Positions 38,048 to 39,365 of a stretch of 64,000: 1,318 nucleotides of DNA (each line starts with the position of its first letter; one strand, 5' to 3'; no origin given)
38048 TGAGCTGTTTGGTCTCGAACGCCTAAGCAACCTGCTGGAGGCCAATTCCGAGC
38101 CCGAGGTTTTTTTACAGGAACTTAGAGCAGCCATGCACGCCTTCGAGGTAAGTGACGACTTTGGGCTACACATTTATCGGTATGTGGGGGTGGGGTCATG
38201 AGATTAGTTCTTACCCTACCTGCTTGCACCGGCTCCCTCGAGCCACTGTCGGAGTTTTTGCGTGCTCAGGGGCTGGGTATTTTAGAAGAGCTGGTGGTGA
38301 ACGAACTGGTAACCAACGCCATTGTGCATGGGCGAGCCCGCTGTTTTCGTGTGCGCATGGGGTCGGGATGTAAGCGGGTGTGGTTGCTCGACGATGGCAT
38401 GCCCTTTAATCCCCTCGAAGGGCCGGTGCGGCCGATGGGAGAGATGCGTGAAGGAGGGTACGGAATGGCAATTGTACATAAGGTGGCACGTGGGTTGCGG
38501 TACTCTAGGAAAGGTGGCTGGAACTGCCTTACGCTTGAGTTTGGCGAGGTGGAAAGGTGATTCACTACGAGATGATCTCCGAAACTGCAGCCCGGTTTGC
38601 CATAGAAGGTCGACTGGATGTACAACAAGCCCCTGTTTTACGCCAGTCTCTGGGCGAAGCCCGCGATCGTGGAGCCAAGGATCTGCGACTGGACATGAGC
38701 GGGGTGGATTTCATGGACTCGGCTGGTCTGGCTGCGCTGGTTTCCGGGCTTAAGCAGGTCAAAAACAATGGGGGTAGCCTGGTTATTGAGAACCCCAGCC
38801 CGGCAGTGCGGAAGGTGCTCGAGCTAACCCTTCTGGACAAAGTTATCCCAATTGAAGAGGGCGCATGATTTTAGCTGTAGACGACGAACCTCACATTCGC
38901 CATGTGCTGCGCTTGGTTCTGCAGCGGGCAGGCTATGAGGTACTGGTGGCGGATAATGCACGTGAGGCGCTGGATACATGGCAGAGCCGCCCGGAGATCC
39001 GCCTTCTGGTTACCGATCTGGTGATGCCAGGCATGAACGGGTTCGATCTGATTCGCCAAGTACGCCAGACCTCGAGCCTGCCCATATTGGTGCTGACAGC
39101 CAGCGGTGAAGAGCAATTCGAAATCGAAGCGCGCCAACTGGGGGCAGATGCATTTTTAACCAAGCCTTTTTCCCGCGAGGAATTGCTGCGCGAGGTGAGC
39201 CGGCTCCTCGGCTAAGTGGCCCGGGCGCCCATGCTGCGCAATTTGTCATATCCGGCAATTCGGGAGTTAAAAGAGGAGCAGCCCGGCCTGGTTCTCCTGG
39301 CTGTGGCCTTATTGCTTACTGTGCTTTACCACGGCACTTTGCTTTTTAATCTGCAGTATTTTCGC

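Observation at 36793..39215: Sigma-factor-less partner-switching module (STAS, PP2C, RsbW-like kinase, STAS, CheY) embedded in the middle of the glycan operon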

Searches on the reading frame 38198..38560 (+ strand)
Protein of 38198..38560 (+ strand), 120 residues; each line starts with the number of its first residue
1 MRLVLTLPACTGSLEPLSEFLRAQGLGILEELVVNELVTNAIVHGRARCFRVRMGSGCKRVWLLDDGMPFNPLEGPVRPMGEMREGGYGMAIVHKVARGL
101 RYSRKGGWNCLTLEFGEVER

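Call 3: search_protein_families(library=pfam, proteins=[window:38198-38560:+], max_evalue=0.01)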
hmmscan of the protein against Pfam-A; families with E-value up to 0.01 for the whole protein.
window:38198-38560:+ (120 aa): 2 families
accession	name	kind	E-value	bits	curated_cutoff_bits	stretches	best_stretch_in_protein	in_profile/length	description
PF13581.12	HATPase_c_2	-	3.2e-10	40.5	27.4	1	31-113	33-125/127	Histidine kinase-like ATPase domain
PF02518.31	HATPase_c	-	0.0056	17.6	26.4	1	32-108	8-100/111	Histidine kinase-, DNA gyrase B-, and HSP90-like ATPase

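Call 4: search_protein_families(library=ncbifam, proteins=[window:38198-38560:+], max_evalue=0.01)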
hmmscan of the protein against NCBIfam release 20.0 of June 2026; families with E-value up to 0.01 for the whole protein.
window:38198-38560:+ (120 aa): 1 family
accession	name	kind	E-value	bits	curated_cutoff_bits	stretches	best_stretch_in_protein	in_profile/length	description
NF041045.1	RsbA_anti_sig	subfamily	2.5e-08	33.5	210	1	31-104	216-291/303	anti-sigma factor RsbA family regulatory protein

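Call 30: search_solved_structures(query=window:38198-38560:+, max_evalue=1, show_alignments=3)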
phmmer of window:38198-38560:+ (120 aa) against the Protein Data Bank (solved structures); distinct sequences matched with E-value up to 1: 1.
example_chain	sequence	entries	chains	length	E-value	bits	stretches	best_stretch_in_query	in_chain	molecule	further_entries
6wb4_A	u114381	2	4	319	0.55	13.5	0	37-87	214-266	Acarbose Kinase Mak1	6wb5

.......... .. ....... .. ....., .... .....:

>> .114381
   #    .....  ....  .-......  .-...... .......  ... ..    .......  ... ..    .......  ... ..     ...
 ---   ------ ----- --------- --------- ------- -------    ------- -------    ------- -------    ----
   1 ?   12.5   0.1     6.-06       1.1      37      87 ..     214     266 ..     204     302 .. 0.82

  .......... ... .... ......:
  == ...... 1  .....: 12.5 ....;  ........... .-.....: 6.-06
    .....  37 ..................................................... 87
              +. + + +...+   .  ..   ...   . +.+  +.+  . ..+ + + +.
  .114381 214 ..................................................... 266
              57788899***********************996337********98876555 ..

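Call 33: search_solved_structures(query=A2, max_evalue=1, show_alignments=3)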
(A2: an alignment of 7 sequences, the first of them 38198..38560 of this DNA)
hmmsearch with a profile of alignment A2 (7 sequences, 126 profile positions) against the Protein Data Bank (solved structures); distinct sequences matched with E-value up to 1: 23.
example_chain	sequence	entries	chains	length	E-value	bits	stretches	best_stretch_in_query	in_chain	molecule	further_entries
8sbm_A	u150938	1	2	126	2.7e-05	27.3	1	27-75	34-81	GAF domain-containing protein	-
3ehg_A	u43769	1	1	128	4.1e-05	26.8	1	35-74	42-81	Sensor kinase (YocF protein)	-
3zxo_A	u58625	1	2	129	5.5e-05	26.3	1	27-75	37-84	REDOX SENSOR HISTIDINE KINASE RESPONSE REGULATOR DEVS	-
3ehf_A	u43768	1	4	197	7.4e-05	25.9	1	35-74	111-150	Sensor kinase (YocF protein)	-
3gig_A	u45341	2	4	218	8.6e-05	25.7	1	35-74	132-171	Sensor histidine kinase desK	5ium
3gie_A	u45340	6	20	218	8.6e-05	25.7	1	35-74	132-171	Sensor histidine kinase desK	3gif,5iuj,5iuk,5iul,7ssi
3ehh_A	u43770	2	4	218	8.6e-05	25.7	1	35-74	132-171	Sensor kinase (YocF protein)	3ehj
7ssj_A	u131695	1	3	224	8.8e-05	25.7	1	35-74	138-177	Sensor histidine kinase DesK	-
1ys3_A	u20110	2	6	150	0.00054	23.1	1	32-76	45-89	Sensor-type histidine kinase prrB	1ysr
1bxd_A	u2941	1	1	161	0.00064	22.9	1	35-105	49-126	PROTEIN (OSMOLARITY SENSOR PROTEIN (ENVZ))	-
3zxq_A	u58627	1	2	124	0.00075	22.7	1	30-75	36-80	HYPOXIA SENSOR HISTIDINE KINASE RESPONSE REGULATOR DOST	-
4kp4_A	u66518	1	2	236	0.0012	22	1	35-105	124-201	Osmolarity sensor protein EnvZ, Histidine kinase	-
1tid_A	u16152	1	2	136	0.0012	22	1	19-105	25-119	Anti-sigma F factor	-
1th8_A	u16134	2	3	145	0.0014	21.8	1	19-105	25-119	Anti-sigma F factor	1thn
1til_A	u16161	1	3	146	0.0015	21.7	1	19-105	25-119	Anti-sigma F factor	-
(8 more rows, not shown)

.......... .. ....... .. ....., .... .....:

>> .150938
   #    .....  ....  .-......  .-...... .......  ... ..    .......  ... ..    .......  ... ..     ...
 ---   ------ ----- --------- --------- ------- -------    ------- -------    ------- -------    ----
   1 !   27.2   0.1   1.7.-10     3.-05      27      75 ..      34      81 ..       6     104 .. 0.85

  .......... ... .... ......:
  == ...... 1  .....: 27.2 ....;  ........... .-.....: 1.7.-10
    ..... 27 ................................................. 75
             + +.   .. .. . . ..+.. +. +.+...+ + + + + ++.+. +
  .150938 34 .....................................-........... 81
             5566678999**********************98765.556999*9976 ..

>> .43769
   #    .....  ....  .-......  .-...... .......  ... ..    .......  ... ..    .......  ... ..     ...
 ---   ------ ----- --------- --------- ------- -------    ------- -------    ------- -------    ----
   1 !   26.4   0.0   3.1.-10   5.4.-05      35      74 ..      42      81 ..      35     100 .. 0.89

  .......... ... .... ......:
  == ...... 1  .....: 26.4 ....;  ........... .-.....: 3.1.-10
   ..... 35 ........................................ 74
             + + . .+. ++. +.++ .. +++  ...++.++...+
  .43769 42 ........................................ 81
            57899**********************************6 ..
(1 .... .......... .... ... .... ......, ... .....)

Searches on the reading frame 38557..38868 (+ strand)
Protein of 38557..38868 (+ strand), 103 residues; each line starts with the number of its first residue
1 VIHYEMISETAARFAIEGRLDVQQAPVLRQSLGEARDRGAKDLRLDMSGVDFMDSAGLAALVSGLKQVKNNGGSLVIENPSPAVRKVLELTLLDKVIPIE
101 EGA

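Call 3: search_protein_families(library=pfam, proteins=[window:38557-38868:+], max_evalue=0.01)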
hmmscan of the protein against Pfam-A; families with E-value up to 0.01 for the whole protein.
window:38557-38868:+ (103 aa): 2 families
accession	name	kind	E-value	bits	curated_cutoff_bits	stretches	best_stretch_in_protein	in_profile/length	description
PF01740.26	STAS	-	7.3e-20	71.2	22.6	1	14-100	13-100/106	STAS domain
PF13466.11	STAS_2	-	4.2e-18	65.7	29.2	1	16-91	3-77/80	STAS domain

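Call 4: search_protein_families(library=ncbifam, proteins=[window:38557-38868:+], max_evalue=0.01)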
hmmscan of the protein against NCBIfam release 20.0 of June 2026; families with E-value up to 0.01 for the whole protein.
window:38557-38868:+ (103 aa): 4 families
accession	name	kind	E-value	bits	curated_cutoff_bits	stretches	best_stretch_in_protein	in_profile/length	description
TIGR00377.1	ant_ant_sig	superfamily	1.3e-22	79.7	53.45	1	9-101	11-104/108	anti-sigma factor antagonist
TIGR02886.1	spore_II_AA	equivalog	1.6e-15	57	114.75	1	15-100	13-99/106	anti-sigma F factor antagonist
NF033618.0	mlaB_1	equivalog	2.2e-05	24.8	90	1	11-97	9-92/94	lipid asymmetry maintenance protein MlaB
TIGR00815.1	sulP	subfamily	0.00023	19.7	380.45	1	34-93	490-549/565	sulfate permease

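Call 29: search_solved_structures(query=window:38557-38868:+, max_evalue=0.01, show_alignments=3)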
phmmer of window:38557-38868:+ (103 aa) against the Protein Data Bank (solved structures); distinct sequences matched with E-value up to 0.01: 13.
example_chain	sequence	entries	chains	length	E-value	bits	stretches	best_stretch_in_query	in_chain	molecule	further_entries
6m36_B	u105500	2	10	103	7.9e-14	54.9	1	12-99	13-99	Anti-sigma-B factor antagonist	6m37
1th8_B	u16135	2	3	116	6.4e-11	45.6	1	15-100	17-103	Anti-sigma F factor antagonist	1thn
1sbo_A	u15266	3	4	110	1.7e-10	44.3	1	12-100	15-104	Putative anti-sigma factor antagonist TM1442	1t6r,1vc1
1tid_B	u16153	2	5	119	1.9e-10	44.1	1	15-100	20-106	Anti-sigma F factor antagonist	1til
1auz_A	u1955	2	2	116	4.6e-10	42.8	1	8-101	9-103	SPOIIAA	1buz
4qtp_A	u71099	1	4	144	7.3e-08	35.8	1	14-99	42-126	Anti-sigma factor antagonist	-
2ka5_A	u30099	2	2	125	5.2e-07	33.1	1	19-100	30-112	Putative anti-sigma factor antagonist TM_1081 | Putative anti-sigma factor antagonist TM1081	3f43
1h4y_A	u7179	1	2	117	5.7e-06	29.8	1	4-91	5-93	ANTI-SIGMA F FACTOR ANTAGONIST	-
1h4x_A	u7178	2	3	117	1.5e-05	28.4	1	4-91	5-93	ANTI-SIGMA F FACTOR ANTAGONIST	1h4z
4hyl_A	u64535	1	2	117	2e-05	28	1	15-91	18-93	Stage II sporulation protein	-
7ch8_K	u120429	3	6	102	0.00035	24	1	10-101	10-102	STAS domain-containing protein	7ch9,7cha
3t6o_A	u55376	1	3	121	0.0015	22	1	38-98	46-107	Sulfate transporter/antisigma-factor antagonist STAS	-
8ih8_A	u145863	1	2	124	0.0026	21.3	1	12-96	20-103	Anti-sigma-F factor antagonist RsfB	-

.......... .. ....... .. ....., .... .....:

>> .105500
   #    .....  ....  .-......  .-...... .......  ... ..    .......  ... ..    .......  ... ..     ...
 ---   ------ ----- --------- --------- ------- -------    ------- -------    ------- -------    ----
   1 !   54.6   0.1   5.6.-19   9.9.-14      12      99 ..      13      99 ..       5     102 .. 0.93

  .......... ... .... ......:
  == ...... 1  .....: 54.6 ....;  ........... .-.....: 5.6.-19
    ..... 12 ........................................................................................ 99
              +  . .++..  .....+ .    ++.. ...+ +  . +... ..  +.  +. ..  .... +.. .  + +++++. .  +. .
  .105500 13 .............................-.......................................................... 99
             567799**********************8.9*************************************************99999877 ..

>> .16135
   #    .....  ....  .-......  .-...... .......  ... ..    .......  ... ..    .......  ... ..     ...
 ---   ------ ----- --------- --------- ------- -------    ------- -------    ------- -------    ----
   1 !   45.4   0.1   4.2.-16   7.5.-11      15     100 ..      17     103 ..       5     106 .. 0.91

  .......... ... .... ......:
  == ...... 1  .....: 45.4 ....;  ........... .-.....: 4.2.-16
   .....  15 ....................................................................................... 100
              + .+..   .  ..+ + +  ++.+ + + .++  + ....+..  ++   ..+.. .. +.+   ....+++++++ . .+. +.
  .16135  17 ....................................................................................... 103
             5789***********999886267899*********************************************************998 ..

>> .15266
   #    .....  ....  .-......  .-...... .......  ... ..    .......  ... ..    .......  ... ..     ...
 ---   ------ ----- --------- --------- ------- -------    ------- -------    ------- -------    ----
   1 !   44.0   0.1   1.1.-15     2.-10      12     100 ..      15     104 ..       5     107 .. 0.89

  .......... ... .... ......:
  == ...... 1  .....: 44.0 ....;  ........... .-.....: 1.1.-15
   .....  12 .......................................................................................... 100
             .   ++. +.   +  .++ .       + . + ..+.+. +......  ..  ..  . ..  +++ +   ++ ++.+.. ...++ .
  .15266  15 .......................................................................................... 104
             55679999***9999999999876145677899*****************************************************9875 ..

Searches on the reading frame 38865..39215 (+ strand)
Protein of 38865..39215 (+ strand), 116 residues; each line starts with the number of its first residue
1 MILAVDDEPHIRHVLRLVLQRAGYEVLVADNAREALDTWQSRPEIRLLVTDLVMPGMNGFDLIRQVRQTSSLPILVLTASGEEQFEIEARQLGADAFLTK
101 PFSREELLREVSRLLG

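Call 3: search_protein_families(library=pfam, proteins=[window:38865-39215:+], max_evalue=0.01)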
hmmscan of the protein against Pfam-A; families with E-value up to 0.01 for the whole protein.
window:38865-39215:+ (116 aa): 2 families
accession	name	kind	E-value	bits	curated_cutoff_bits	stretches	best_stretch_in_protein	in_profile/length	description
PF00072.30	Response_reg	-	1.8e-29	102.6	30.2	1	2-111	1-110/111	Response regulator receiver domain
PF00490.27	ALAD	-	0.005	16.5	24.6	1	52-85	242-275/317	Delta-aminolevulinic acid dehydratase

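Call 4: search_protein_families(library=ncbifam, proteins=[window:38865-39215:+], max_evalue=0.01)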
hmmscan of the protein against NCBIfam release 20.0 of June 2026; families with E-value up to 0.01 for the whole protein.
window:38865-39215:+ (116 aa): 101 families (the best 25 are shown)
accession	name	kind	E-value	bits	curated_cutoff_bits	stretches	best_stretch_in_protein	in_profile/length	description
NF045944.1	ResRegRpaBCyano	equivalog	5e-27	94.8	330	1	3-114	1-111/229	response regulator transcription factor RpaB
NF007005.1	PRK09468.1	equivalog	5.3e-23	81.7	331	1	2-113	6-117/237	osmolarity response regulator transcription factor OmpR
TIGR02154.1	PhoB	equivalog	7.5e-23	81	296.2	1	2-112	5-117/226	phosphate regulon transcriptional regulator PhoB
NF040534.1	resp_reg_YycF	equivalog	1.1e-22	80.4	340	1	2-111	3-111/231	response regulator YycF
NF040689.1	MtrAB_MtrA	equivalog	1.6e-22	80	300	1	2-111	1-109/219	MtrAB system response regulator MtrA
NF053854.1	RespRegPhoBBctds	equivalog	2.2e-22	79.6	270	1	2-113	1-113/225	two-component system response regulator PhoB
TIGR01818.1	ntrC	equivalog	7.5e-22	77.7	558.6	1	2-114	1-113/463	nitrogen regulation protein NR(I)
NF006900.1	PRK09390.1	equivalog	1e-21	77.4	255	1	2-113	7-118/203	response regulator FixJ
NF041733.1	resp_reg_CseB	equivalog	2.9e-21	75.9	350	1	2-109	3-109/228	two-component system response regulator CseB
NF010076.0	PRK13557.1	subfamily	5.5e-21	74.6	631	1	2-115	418-533/540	histidine kinase famiy protein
NF033117.2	vanR_ACDEGLN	exception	8.3e-21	74.6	350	1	2-111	1-109/226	VanR-ABDEGLN family response regulator transcription factor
NF008296.0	PRK11083.1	equivalog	1.1e-20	74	273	1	2-113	6-116/228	two-component system response regulator CreB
NF008199.0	PRK10955.1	equivalog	1.3e-20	74.3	341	1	2-112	4-112/232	envelope stress response regulator transcription factor CpxR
NF033120.0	vanR_FM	exception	2.3e-20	73.2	460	1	2-111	6-114/231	vancomycin resistance response regulator transcription factor, VanR-F/VanR-M family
NF041734.1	resp_reg_RppA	equivalog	4.9e-19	68.6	250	1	2-111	3-114/229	two-component system response regulator RppA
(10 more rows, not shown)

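Call 63: search_solved_structures(query=window:38865-39215:+, max_evalue=1e-10, show_alignments=1)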
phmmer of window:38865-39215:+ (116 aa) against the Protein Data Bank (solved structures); distinct sequences matched with E-value up to 1e-10: 132 (the best 60 are shown).
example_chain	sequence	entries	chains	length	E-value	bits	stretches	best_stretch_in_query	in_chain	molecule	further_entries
9xzo_A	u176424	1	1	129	1.7e-23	86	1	2-116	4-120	De novo protein M1X0B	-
6eb7_A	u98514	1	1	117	1.6e-22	82.8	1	2-115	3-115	DNA-binding response regulator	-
1nxo_A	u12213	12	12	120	1.8e-22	82.7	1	2-115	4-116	DNA-binding response regulator | Response regulator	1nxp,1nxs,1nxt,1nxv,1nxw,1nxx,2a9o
8fk2_A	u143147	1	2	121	5.5e-20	74.7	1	2-112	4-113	Putative response regulator CovR VicR-like protein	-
4uhj_A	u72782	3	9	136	1.7e-19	73.1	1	2-114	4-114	TRANSCRIPTIONAL REGULATORY PROTEIN CPXR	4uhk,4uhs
1mvo_A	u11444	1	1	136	3.9e-19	72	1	2-114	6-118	PhoP response regulator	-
3t6k_A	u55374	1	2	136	8.9e-19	70.8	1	2-115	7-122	Response regulator receiver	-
3f6p_A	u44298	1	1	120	1e-18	70.6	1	2-112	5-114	Transcriptional regulatory protein yycF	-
2zwm_A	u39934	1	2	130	1.4e-18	70.2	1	2-112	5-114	Transcriptional regulatory protein yycF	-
4ja2_A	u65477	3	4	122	1.4e-18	70.2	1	2-115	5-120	Response regulator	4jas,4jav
4h60_A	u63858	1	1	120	1.9e-17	66.6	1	2-115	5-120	Chemotaxis protein CheY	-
4hnr_A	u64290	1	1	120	1.9e-17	66.6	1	2-115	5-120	Chemotaxis protein CheY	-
3dge_C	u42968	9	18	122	2e-17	66.5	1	2-115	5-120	Response regulator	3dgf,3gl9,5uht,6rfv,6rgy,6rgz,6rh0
6azr_B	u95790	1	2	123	2.1e-17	66.4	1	2-115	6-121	Chemotaxis regulator-transmits chemoreceptor signals to flagelllar motor components CheY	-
9ji3_J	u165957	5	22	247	2.4e-17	66.2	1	2-111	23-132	DNA-binding response regulator | Possible two component system response transcriptional positive regulator PhoP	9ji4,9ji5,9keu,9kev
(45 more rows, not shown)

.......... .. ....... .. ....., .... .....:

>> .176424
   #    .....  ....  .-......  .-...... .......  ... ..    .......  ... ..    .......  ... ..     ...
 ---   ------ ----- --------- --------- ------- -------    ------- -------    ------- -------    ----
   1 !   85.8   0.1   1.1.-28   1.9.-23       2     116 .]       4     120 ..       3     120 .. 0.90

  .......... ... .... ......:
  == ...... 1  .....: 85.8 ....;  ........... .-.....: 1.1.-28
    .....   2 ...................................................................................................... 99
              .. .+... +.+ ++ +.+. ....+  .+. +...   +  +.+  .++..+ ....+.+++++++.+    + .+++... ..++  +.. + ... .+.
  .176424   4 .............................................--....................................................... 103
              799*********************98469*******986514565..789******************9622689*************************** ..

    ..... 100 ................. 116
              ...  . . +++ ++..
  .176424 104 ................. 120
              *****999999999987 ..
